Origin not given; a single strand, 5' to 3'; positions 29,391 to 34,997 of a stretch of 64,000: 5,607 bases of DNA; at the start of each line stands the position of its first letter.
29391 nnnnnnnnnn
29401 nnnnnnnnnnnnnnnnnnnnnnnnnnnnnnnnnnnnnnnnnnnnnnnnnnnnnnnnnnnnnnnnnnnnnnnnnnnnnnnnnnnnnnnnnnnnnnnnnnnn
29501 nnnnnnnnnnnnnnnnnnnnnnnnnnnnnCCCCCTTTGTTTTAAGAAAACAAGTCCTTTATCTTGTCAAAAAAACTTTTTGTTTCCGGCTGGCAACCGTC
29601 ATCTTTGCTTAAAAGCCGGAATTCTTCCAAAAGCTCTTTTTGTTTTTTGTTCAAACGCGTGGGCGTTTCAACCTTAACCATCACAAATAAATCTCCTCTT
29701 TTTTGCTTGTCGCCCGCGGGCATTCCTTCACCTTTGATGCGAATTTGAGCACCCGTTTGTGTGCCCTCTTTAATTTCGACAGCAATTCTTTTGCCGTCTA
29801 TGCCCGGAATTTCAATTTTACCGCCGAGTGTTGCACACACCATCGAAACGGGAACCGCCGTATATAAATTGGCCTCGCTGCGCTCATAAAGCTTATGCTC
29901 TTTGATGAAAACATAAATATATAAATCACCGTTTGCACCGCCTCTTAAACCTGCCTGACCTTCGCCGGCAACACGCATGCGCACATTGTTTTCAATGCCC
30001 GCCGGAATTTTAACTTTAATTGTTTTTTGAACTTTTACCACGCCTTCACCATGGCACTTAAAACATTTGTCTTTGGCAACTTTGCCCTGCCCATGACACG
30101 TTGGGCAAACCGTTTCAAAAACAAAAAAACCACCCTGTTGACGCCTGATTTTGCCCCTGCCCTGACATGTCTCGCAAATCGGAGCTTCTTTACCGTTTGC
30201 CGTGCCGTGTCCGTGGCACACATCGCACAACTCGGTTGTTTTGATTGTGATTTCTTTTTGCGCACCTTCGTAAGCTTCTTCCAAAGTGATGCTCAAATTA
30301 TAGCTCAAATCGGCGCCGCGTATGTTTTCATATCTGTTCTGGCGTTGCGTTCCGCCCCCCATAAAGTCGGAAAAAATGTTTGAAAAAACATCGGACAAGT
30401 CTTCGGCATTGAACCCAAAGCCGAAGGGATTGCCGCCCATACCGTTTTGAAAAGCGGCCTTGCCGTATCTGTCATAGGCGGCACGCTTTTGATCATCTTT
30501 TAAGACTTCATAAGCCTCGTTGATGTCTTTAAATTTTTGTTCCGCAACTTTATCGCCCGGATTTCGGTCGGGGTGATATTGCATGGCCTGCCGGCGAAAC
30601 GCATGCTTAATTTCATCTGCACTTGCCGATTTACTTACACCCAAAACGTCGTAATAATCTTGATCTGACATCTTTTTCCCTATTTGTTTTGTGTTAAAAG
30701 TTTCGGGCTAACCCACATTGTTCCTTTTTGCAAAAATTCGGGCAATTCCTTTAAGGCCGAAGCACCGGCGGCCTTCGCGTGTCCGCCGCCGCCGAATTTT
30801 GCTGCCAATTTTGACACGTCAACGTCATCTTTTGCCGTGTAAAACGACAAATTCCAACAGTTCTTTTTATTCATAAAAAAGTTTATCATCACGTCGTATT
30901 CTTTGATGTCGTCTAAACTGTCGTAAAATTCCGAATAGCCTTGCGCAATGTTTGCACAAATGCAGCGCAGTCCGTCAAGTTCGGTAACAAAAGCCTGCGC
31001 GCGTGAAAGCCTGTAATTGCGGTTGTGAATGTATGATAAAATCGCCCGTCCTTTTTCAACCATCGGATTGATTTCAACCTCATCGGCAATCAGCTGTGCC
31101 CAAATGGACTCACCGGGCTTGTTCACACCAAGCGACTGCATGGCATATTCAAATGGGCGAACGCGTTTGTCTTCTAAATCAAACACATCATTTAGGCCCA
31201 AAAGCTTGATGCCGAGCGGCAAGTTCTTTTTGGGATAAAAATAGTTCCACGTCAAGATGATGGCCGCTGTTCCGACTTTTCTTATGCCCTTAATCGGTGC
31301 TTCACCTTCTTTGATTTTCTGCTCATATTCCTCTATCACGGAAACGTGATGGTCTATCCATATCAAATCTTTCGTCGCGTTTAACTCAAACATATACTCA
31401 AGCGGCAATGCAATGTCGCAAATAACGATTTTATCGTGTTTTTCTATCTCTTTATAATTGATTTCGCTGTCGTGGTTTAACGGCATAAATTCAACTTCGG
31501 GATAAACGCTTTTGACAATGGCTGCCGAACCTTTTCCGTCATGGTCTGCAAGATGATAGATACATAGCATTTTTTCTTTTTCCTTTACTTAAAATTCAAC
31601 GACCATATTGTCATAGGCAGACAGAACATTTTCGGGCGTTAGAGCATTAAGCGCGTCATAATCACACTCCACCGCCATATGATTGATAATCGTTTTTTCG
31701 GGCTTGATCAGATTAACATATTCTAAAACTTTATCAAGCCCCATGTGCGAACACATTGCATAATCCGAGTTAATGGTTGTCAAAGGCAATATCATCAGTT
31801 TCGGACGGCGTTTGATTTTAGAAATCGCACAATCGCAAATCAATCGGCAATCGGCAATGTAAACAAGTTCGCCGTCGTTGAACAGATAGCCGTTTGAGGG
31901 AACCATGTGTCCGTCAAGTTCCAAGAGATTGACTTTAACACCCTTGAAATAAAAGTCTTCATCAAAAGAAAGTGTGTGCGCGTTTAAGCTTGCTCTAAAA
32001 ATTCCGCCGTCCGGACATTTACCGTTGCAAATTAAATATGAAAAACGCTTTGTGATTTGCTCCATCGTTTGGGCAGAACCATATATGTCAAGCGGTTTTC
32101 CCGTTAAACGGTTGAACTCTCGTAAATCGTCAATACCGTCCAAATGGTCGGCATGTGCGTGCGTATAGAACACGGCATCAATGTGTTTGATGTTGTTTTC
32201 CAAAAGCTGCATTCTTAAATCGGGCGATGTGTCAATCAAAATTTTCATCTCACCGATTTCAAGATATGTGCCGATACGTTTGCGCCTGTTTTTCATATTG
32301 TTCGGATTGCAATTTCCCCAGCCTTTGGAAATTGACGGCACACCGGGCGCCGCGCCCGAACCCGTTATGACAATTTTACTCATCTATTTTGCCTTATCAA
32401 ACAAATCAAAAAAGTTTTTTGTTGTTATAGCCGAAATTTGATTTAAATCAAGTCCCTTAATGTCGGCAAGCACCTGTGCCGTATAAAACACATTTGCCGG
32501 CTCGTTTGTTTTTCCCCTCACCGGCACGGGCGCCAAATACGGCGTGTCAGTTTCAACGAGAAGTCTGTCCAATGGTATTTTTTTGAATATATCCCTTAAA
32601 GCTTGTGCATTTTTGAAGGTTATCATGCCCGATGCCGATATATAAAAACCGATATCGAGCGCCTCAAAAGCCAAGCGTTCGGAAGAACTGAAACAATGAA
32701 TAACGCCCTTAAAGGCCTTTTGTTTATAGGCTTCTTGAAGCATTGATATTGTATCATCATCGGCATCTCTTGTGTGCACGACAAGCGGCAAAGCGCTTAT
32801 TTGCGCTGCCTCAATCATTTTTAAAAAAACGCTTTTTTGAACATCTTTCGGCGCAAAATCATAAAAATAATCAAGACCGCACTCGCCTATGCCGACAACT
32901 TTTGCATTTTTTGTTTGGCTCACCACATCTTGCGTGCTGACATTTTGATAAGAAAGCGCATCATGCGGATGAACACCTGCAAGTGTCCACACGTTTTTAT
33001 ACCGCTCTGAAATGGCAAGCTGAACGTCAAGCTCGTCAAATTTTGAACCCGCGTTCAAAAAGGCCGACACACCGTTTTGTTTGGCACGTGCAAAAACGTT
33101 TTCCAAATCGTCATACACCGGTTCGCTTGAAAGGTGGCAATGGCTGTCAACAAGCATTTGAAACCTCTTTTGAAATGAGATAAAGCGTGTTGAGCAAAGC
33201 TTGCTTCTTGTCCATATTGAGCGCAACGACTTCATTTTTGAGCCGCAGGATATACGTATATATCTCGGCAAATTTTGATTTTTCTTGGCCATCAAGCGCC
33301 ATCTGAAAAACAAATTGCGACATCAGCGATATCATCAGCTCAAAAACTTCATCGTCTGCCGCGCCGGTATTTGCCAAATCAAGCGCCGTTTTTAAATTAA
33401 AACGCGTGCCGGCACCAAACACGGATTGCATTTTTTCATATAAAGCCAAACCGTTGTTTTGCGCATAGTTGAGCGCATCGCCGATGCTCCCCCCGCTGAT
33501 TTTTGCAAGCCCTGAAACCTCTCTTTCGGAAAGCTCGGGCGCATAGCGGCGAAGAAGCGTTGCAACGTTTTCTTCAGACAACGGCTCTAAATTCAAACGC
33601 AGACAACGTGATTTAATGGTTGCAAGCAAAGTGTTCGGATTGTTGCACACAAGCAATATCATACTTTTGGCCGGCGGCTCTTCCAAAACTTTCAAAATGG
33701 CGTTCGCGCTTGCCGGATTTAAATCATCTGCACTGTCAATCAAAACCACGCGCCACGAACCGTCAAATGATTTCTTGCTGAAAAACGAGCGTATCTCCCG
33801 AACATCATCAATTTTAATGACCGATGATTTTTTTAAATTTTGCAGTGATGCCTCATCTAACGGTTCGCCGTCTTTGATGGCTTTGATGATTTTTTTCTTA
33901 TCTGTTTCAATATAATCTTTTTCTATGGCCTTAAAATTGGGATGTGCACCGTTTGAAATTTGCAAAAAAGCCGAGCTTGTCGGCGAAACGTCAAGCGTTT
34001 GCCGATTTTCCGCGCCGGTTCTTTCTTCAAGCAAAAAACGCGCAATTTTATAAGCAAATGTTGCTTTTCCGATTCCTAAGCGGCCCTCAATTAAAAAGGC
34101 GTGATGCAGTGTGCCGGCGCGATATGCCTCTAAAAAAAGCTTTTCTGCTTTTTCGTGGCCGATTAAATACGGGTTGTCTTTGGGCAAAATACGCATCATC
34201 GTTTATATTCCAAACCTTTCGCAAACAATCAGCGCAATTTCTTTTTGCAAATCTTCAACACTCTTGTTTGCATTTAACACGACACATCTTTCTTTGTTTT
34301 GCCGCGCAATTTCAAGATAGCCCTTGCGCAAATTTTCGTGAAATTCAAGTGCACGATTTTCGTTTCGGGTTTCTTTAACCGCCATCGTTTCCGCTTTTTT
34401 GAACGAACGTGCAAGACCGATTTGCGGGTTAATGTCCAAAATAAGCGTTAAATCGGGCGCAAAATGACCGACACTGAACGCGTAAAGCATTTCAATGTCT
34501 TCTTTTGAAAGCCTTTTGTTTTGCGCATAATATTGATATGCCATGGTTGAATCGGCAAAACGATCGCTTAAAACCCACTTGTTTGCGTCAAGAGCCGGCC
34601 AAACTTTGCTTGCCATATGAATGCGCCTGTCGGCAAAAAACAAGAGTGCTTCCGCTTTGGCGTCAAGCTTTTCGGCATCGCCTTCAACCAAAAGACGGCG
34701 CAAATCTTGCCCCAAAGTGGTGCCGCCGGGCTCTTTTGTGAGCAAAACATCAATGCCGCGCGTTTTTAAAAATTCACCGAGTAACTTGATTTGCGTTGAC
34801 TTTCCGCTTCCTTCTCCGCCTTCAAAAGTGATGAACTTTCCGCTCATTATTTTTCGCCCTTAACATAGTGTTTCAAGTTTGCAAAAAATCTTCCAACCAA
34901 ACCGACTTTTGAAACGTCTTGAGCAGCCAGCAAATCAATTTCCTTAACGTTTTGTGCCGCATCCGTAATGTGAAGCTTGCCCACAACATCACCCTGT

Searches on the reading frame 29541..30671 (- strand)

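Call 28: search_protein_families(library=pfam, max_evalue=0.00001, proteins=[window:29541-30671:-])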
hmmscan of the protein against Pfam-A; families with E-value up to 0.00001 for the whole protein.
window:29541-30671:- (376 aa): 3 families
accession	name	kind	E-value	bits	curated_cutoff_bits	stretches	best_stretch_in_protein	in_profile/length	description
PF01556.23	DnaJ_C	-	3.1e-46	157.6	26.6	1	123-337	2-152/152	DnaJ C terminal domain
PF00226.36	DnaJ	-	2.2e-28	98.6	27.8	1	5-67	1-63/63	DnaJ domain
PF00684.25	DnaJ_CXXCXGXG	-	2.4e-14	53.8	32.7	1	149-210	1-65/65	DnaJ central domain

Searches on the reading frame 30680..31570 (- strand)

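Call 28: search_protein_families(library=pfam, max_evalue=0.00001, proteins=[window:30680-31570:-])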
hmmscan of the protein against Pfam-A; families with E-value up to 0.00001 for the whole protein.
window:30680-31570:- (296 aa): 1 family
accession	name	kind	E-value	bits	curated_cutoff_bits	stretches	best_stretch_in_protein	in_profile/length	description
PF02272.25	DHHA1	-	8.3e-07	29.9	25.9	1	214-284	20-97/102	DHHA1 domain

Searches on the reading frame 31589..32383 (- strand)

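Call 29: search_protein_families(library=pfam, max_evalue=0.00001, proteins=[window:31589-32383:-])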
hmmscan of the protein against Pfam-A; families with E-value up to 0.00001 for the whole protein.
window:31589-32383:- (264 aa): 2 families
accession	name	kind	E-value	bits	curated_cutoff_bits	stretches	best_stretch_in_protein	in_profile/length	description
PF12706.13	Lactamase_B_2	-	2.8e-27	96.1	27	1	47-236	2-200/200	Beta-lactamase superfamily domain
PF00753.33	Lactamase_B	-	3.1e-07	31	22.7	1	42-89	12-65/196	Metallo-beta-lactamase superfamily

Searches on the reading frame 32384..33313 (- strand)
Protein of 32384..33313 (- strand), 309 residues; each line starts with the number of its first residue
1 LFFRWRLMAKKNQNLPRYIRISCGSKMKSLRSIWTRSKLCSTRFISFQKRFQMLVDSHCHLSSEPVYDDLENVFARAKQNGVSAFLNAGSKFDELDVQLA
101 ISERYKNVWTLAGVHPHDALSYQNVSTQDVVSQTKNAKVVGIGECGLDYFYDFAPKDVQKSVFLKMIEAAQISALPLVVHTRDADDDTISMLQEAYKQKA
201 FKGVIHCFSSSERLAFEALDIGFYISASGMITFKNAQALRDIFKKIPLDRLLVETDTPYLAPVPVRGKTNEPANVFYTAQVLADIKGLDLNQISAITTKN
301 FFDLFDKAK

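Call 29: search_protein_families(library=pfam, max_evalue=0.00001, proteins=[window:32384-33313:-])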
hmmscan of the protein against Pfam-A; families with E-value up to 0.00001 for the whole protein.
window:32384-33313:- (309 aa): 1 family
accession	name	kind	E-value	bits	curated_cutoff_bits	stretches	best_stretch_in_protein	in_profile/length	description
PF01026.27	TatD_DNase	-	7.9e-78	261.8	27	1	55-305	1-252/253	TatD related DNase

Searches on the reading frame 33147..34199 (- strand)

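Call 29: search_protein_families(library=pfam, max_evalue=0.00001, proteins=[window:33147-34199:-])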
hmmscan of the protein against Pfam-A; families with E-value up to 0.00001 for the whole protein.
window:33147-34199:- (350 aa): 1 family
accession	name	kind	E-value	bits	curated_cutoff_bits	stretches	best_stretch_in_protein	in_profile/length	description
PF13177.12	DNA_pol3_delta2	-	2e-39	135.6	27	1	15-207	2-160/161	DNA polymerase III, delta subunit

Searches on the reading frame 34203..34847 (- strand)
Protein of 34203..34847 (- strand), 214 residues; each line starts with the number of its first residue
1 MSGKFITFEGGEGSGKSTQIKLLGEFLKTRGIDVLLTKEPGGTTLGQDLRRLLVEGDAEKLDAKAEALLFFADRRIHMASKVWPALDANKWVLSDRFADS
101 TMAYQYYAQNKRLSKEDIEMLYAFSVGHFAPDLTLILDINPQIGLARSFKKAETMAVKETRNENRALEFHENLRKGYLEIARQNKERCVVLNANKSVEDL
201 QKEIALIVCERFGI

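Call 29: search_protein_families(library=pfam, max_evalue=0.00001, proteins=[window:34203-34847:-])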
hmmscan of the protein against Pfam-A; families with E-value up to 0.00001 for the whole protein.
window:34203-34847:- (214 aa): 2 families
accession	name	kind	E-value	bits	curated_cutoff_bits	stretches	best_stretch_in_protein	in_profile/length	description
PF02223.23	Thymidylate_kin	-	2.1e-47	161.6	27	1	8-204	1-185/185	Thymidylate kinase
PF13521.12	AAA_28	-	7.8e-07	29.9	27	1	6-151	2-121/164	AAA domain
